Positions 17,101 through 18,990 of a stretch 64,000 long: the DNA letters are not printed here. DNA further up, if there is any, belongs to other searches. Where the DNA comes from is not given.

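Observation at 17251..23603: Complete arginine deiminase operon arcDABC extended by an NhaC-family antiporter gene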

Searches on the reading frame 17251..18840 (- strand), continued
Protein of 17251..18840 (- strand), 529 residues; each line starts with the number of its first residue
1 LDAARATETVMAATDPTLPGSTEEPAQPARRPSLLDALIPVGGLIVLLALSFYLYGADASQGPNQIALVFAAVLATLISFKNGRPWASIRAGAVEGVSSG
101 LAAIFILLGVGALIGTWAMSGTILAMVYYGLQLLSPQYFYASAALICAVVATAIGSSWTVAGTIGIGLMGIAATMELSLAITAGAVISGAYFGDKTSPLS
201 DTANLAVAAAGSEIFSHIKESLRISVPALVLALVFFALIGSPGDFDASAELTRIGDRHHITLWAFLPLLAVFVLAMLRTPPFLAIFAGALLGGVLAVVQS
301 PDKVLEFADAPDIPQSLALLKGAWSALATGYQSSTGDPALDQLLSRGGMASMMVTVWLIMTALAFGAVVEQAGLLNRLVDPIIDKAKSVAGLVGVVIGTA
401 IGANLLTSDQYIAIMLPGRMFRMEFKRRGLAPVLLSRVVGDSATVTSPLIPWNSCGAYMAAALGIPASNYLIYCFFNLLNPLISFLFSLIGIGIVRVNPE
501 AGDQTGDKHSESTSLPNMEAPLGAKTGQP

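Call 17: search_dna_similar(query=window:17251-18810:-, collection=plasmids, mode=protein, max_rows=40, rows=spread)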
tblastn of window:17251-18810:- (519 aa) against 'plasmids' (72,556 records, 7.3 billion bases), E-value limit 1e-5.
Records with a match: 166; places in all: 178; records where one place covers at least 80% of the query: 81.
Best place of each record, by identity: 60-80% 8; <60% 158.
By first word of the organism name: Escherichia 21; Serratia 20; Halobacterium 13; Staphylococcus 10; Vibrio 9; Sinorhizobium 6; Haloarcula 6; Priestia 6; Thioclava 5; Bacillus 5; and 47 more.
By predicted mobility (MOB-suite, as given by PLSDB): non-mobilizable 106; mobilizable 33; conjugative 27.
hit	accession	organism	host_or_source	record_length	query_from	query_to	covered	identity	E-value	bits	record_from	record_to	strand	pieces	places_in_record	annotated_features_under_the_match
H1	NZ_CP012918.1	Azospirillum brasilense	Digitaria eriantha,microbe,root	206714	6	490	93%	63.5%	1e-180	570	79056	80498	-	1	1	Na+/H+ antiporter NhaC family protein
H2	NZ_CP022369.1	Azospirillum sp. TSH58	single cell,paddy soils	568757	14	488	92%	63.6%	2e-175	555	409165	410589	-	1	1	Na+/H+ antiporter NhaC family protein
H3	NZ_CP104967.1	Phyllobacterium sp. A18/5-2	Vicia costata,cell culture,root nodule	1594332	23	490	90%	53.8%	3e-94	447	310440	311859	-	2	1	none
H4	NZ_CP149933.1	Thioclava sp. GXIMD2076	pure culture,conch meat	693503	11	491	93%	36.8%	2e-77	272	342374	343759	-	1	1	nhaC: Na+/H+ antiporter NhaC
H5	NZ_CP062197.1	Plesiomonas shigelloides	Gentoo penguin,feces,feces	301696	68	518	87%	37.7%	1e-71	255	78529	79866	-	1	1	nhaC: Na+/H+ antiporter NhaC | DoxX family protein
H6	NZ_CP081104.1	Ruegeria conchae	-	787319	20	502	93%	34.8%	1e-72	258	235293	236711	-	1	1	nhaC: Na+/H+ antiporter NhaC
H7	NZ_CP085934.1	Segatella copri DSM 18205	-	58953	11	502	95%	33.5%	6e-73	259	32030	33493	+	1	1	Na+/H+ antiporter NhaC family protein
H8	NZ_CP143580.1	Enterococcus faecalis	Homo sapiens,bacterial isolate,sonicate ...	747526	4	490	94%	33.0%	3e-58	216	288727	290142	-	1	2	nhaC: Na+/H+ antiporter NhaC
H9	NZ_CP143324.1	Cetobacterium somerae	intestine of Yellow Catfish,pure culture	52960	17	509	95%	32.2%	6e-69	247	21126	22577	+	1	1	nhaC: Na+/H+ antiporter NhaC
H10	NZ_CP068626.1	Vibrio parahaemolyticus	Penaeus vannamei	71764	4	502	96%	31.4%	7e-58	215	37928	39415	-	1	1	nhaC: Na+/H+ antiporter NhaC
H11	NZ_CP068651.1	Vibrio parahaemolyticus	Penaeus vannamei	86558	4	502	96%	31.4%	7e-58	215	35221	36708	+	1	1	nhaC: Na+/H+ antiporter NhaC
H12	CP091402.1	Escherichia coli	Homo sapiens,human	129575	20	494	92%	32.7%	1e-59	220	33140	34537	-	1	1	nhaC: Na+/H+ antiporter NhaC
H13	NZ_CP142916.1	Escherichia coli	cell culture,seawater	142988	20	494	92%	32.7%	1e-59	220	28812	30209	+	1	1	nhaC: Na+/H+ antiporter NhaC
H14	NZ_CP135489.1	Escherichia coli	Homo sapiens,bacterial culture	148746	20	494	92%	32.7%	1e-59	220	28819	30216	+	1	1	nhaC: Na+/H+ antiporter NhaC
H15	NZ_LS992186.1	Escherichia coli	-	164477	20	494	92%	32.7%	1e-59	220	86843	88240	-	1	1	nhaC: Na+/H+ antiporter NhaC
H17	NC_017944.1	Haloferax mediterranei ATCC 33500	-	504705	1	495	76%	38.5%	3e-32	250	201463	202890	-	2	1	nhaC: Na+/H+ antiporter NhaC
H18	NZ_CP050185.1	Bacillus thuringiensis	cell culture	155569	50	488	85%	33.8%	2e-70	252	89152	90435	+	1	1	nhaC: Na+/H+ antiporter NhaC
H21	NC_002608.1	Halobacterium salinarum NRC-34001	-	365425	14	490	72%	38.5%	9e-33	248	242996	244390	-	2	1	arcD: arginine/ornithine antiporter ArcD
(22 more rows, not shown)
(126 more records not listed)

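Call 18: search_solved_structures(query=window:17251-18810:-, max_evalue=1)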
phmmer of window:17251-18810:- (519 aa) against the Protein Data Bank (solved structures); distinct sequences matched with E-value up to 1: 0.
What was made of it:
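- Tried and rejected: A search for solved structures by sequence returned nothing (call 18).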

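Call 19: get_annotated_region(hit=H21, flank=7000)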
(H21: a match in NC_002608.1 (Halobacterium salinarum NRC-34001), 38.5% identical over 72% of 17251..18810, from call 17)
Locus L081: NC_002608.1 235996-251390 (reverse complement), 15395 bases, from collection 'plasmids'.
description: Halobacterium salinarum NRC-1 plasmid pNRC200, complete sequence
organism: Halobacterium salinarum NRC-34001 (NCBI taxid 64091)
taxonomy: Archaea; Euryarchaeota; Halobacteria; Halobacteriales; Halobacteriaceae; Halobacterium; Halobacterium salinarum; Halobacterium salinarum NRC-34001
host: -; source: -; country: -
typing (MOB-suite, as given by PLSDB): non-mobilizable; mating-pair formation MPF_T
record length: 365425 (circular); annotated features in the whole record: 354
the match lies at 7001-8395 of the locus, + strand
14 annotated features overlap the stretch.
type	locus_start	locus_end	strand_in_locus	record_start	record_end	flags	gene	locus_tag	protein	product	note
CDS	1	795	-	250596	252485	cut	sph1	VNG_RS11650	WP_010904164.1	SMC-like protein Sph1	-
CDS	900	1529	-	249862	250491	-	rdfA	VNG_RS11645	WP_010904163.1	rod-determining factor RdfA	-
CDS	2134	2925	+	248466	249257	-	-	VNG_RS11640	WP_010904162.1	IclR family transcriptional regulator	GO:0006355 - regulation of DNA-templated transcription [Evidence IEA]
CDS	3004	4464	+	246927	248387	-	arcA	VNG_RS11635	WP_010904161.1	arginine deiminase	-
CDS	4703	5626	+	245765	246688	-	arcC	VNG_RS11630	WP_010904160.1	carbamate kinase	GO:0006520 - amino acid metabolic process [Evidence IEA]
CDS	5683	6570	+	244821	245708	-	argF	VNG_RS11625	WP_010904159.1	ornithine carbamoyltransferase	GO:0042450 - arginine biosynthetic process via ornithine [Evidence IEA]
CDS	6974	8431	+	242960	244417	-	arcD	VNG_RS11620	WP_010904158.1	arginine/ornithine antiporter ArcD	-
CDS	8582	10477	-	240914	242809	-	-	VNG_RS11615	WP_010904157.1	arginine--tRNA ligase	GO:0006420 - arginyl-tRNA aminoacylation [Evidence IEA]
CDS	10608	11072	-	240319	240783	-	pyrI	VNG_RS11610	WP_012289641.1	aspartate carbamoyltransferase regulatory subunit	GO:0006207 - 'de novo' pyrimidine nucleobase biosynthetic process [Evidence IEA]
CDS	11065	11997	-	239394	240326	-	pyrB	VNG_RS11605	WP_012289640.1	aspartate carbamoyltransferase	GO:0006207 - 'de novo' pyrimidine nucleobase biosynthetic process [Evidence IEA]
CDS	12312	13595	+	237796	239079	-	-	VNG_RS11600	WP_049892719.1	dicarboxylate/amino acid:cation symporter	-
CDS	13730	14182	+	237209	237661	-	-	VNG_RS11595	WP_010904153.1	6-pyruvoyl tetrahydropterin synthase family protein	-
CDS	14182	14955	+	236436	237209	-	-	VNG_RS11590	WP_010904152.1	7-carboxy-7-deazaguanine synthase QueE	-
CDS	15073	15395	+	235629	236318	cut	queC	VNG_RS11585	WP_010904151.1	7-cyano-7-deazaguanine synthase QueC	GO:0008616 - queuosine biosynthetic process [Evidence IEA]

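Call 20: get_annotated_region(hit=H1, flank=8000)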
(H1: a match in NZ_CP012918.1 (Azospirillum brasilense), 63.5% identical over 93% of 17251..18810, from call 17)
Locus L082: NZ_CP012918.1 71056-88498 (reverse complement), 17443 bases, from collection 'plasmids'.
description: Azospirillum brasilense strain Sp 7 plasmid ABSP7_p4, complete sequence
organism: Azospirillum brasilense (NCBI taxid 192)
taxonomy: Bacteria; Pseudomonadota; Alphaproteobacteria; Rhodospirillales; Azospirillaceae; Azospirillum; Azospirillum brasilense
host: -; source: Digitaria eriantha,microbe,root; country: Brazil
typing (MOB-suite, as given by PLSDB): non-mobilizable
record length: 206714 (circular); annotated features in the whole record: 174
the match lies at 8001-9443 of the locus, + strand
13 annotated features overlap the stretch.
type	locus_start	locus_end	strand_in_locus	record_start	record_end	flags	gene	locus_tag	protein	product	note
CDS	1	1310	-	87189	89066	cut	-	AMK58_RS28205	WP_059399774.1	tetratricopeptide repeat protein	-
CDS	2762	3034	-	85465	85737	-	-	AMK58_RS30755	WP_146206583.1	hypothetical protein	-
CDS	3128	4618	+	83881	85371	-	arcD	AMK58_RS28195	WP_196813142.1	arginine-ornithine antiporter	GO:0006527 - arginine catabolic process [Evidence IEA]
CDS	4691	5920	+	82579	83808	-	-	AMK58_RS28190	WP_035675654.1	arginine deiminase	GO:0019547 - arginine catabolic process to ornithine [Evidence IEA]; GO:0019546 - arginine deiminase pathway [Evidence ...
CDS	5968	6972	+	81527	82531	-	-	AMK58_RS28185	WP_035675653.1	ornithine carbamoyltransferase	GO:0006520 - amino acid metabolic process [Evidence IEA]; GO:0006591 - ornithine metabolic process [Evidence IEA]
CDS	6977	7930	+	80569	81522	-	arcC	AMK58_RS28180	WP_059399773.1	carbamate kinase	GO:0006520 - amino acid metabolic process [Evidence IEA]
CDS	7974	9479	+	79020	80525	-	-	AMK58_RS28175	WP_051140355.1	Na+/H+ antiporter NhaC family protein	-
CDS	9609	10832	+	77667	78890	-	-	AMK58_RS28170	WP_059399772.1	porin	-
CDS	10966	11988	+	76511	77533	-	adhP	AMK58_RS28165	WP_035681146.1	alcohol dehydrogenase AdhP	-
CDS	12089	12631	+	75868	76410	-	-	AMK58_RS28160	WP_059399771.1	hypothetical protein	-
CDS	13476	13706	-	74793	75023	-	-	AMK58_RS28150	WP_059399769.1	hypothetical protein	-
CDS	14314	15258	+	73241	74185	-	-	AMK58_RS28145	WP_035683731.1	recombinase family protein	GO:0006310 - DNA recombination [Evidence IEA]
CDS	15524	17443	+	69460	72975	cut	-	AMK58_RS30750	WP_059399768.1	CHAT domain-containing protein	-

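Call 21: search_dna_similar(query=window:17251-18810:-, collection=plasmids, mode=protein, max_rows=30, rows=best, max_evalue=1e-80)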
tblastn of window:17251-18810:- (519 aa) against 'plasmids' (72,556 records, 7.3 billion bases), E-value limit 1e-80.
Records with a match: 12; places in all: 12; records where one place covers at least 80% of the query: 10.
Best place of each record, by identity: 60-80% 8; <60% 4.
By first word of the organism name: Sinorhizobium 6; Azospirillum 2; Nonomuraea 1; Kovacikia 1; Microvirga 1; Phyllobacterium 1.
By predicted mobility (MOB-suite, as given by PLSDB): non-mobilizable 9; conjugative 2; mobilizable 1.
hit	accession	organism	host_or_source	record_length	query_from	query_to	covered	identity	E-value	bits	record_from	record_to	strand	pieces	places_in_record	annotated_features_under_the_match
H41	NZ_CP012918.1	Azospirillum brasilense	Digitaria eriantha,microbe,root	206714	6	490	93%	63.5%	1e-180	570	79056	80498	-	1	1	Na+/H+ antiporter NhaC family protein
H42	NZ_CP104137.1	Sinorhizobium sp. C101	Phaseolus vulgaris,cell ...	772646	22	495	91%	64.1%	1e-174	553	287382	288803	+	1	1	Na+/H+ antiporter NhaC family protein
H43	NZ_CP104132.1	Sinorhizobium sp. K101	Phaseolus vulgaris,cell ...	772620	22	495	91%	64.1%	1e-174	553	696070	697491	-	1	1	Na+/H+ antiporter NhaC family protein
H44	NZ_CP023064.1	Sinorhizobium sp. CCBAU 05631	G.max,nodule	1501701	19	495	92%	63.4%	3e-178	563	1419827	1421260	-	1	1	record has no annotation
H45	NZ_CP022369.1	Azospirillum sp. TSH58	single cell,paddy soils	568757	14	488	92%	63.6%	2e-175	555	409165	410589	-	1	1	Na+/H+ antiporter NhaC family protein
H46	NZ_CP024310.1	Sinorhizobium fredii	Phaseolus vulgaris,cell culture,plant ...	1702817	19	495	92%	63.2%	4e-176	557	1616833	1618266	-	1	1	record has no annotation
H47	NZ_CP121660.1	Sinorhizobium terangae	Desmanthus virgatus,cell culture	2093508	14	488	92%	61.9%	4e-170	540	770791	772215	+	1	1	none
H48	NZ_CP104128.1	Sinorhizobium sp. M103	Phaseolus vulgaris,cell ...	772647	22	431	79%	64.6%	2e-146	472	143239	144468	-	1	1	Na+/H+ antiporter NhaC family protein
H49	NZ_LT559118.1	Nonomuraea gerenzanensis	-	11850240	13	499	94%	47.1%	1e-124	409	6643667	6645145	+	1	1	none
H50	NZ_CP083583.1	Kovacikia minuta CCNUW1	cell culture,fresh water lake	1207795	9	501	95%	46.5%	6e-128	418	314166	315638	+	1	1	record has no annotation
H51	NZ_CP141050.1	Microvirga lotononidis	-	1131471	10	468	88%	45.3%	7e-102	343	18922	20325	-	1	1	none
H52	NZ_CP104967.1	Phyllobacterium sp. A18/5-2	Vicia costata,cell culture,root nodule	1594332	23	371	67%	56.9%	3e-94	321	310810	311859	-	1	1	none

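Call 22: get_annotated_region(hit=H42, flank=8000)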
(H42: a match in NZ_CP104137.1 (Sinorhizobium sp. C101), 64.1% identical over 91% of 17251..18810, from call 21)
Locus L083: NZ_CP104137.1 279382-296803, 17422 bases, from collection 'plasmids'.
description: Sinorhizobium sp. C101 plasmid pC101c, complete sequence
organism: Sinorhizobium sp. C101 (NCBI taxid 2976819)
taxonomy: Bacteria; Pseudomonadota; Alphaproteobacteria; Hyphomicrobiales; Rhizobiaceae; Sinorhizobium; Sinorhizobium sp. C101
host: -; source: Phaseolus vulgaris,cell culture,Phaseolus vulgaris nodule,nodule from plant grown in inoculum free soil; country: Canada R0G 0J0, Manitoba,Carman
typing (MOB-suite, as given by PLSDB): non-mobilizable
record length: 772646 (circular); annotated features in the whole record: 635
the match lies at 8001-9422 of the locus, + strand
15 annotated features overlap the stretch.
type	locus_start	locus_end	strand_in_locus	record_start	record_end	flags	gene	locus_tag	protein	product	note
CDS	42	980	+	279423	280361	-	-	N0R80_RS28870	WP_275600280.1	amino acid ABC transporter substrate-binding protein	-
CDS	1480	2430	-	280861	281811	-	-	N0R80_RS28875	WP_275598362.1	DUF2950 domain-containing protein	-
CDS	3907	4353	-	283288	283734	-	-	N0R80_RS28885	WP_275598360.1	hypothetical protein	-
CDS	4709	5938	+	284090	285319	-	arcA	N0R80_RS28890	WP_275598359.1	arginine deiminase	GO:0019546 - arginine deiminase pathway [Evidence IEA]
CDS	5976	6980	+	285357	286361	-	-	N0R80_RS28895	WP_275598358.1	ornithine carbamoyltransferase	GO:0006520 - amino acid metabolic process [Evidence IEA]; GO:0006591 - ornithine metabolic process [Evidence IEA]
CDS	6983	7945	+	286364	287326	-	arcC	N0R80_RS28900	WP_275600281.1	carbamate kinase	GO:0006520 - amino acid metabolic process [Evidence IEA]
CDS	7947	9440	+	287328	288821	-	-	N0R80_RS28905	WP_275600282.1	Na+/H+ antiporter NhaC family protein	-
CDS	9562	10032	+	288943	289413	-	-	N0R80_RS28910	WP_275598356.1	histidine kinase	-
CDS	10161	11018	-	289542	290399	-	ppk2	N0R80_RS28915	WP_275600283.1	polyphosphate kinase 2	GO:0006793 - phosphorus metabolic process [Evidence IEA]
CDS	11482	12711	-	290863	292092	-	-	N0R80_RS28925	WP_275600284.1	HlyD family secretion protein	GO:0055085 - transmembrane transport [Evidence IEA]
CDS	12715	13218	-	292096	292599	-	-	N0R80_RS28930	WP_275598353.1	hypothetical protein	-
CDS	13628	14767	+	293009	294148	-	-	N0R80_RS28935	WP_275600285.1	AI-2E family transporter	GO:1905887 - autoinducer AI-2 transmembrane transport [Evidence IEA]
CDS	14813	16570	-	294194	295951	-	-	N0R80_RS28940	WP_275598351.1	hypothetical protein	-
CDS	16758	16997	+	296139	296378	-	-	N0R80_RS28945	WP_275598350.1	hypothetical protein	-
CDS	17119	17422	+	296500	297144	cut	-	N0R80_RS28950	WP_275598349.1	helix-turn-helix domain-containing protein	GO:0006355 - regulation of DNA-templated transcription [Evidence IEA]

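Call 23: get_annotated_region(hit=H49, flank=8000)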
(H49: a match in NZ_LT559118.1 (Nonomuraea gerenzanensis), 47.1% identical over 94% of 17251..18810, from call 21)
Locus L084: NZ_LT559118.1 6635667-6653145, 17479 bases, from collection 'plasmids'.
description: Nonomuraea gerenzanensis isolate nono1 plasmid I, complete sequence
organism: Nonomuraea gerenzanensis (NCBI taxid 93944)
taxonomy: Bacteria; Actinomycetota; Actinomycetes; Streptosporangiales; Streptosporangiaceae; Nonomuraea; Nonomuraea gerenzanensis
host: -; source: -; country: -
typing (MOB-suite, as given by PLSDB): non-mobilizable
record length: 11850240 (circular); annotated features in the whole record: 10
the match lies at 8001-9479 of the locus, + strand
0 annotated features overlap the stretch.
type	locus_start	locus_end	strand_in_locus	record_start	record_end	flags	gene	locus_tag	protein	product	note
